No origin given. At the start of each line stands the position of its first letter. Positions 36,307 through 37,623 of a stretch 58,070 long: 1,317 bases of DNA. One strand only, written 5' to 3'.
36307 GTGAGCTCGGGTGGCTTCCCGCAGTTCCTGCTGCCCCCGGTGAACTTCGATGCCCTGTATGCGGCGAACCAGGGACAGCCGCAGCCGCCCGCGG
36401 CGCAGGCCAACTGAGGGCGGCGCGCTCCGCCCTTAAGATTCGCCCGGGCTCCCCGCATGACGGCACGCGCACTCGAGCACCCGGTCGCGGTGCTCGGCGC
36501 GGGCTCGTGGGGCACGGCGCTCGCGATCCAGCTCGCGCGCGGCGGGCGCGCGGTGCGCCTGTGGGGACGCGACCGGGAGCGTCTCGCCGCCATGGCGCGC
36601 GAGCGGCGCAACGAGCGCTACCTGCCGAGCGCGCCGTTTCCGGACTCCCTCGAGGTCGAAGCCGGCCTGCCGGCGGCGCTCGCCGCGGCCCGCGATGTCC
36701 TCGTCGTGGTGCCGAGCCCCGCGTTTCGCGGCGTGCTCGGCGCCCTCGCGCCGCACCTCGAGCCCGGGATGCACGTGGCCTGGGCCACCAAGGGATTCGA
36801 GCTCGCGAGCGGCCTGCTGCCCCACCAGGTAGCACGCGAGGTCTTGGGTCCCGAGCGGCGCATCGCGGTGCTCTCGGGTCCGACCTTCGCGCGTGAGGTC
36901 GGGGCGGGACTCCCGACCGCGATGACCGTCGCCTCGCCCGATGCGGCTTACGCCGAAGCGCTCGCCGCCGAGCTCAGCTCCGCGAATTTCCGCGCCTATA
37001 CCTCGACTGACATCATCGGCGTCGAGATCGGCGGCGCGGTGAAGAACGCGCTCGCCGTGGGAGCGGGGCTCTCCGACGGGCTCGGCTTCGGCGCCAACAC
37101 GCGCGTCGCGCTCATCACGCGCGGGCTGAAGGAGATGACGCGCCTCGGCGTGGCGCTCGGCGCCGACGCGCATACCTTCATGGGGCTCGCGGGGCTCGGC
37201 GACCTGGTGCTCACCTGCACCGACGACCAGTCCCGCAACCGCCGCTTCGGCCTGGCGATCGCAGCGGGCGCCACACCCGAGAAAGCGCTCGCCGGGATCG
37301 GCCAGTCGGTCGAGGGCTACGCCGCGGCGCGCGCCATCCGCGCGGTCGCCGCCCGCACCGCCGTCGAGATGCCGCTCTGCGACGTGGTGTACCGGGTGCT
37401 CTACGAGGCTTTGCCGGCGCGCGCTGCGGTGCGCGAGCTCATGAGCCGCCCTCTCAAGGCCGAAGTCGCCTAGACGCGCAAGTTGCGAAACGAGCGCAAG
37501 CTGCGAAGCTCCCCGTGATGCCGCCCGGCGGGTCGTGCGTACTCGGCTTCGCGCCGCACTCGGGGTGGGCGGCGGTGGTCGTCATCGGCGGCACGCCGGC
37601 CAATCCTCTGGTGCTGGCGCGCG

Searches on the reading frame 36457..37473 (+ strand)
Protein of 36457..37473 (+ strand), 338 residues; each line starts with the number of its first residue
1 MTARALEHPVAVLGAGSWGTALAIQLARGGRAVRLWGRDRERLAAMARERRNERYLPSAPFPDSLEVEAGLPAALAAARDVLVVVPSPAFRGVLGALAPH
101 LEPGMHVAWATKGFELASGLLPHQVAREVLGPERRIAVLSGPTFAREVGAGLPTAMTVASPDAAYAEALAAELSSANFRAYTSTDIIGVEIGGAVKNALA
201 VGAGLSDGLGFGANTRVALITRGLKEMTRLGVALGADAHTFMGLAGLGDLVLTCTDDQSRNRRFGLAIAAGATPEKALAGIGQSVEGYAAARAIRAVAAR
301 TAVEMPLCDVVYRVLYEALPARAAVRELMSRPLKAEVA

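Call 46: find_encoding_contigs(protein=window:36457-37473:+, flank=10000, max_places=4)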
Protein window:36457-37473:+ (338 aa): no gene with exactly this product is on record in the collection.
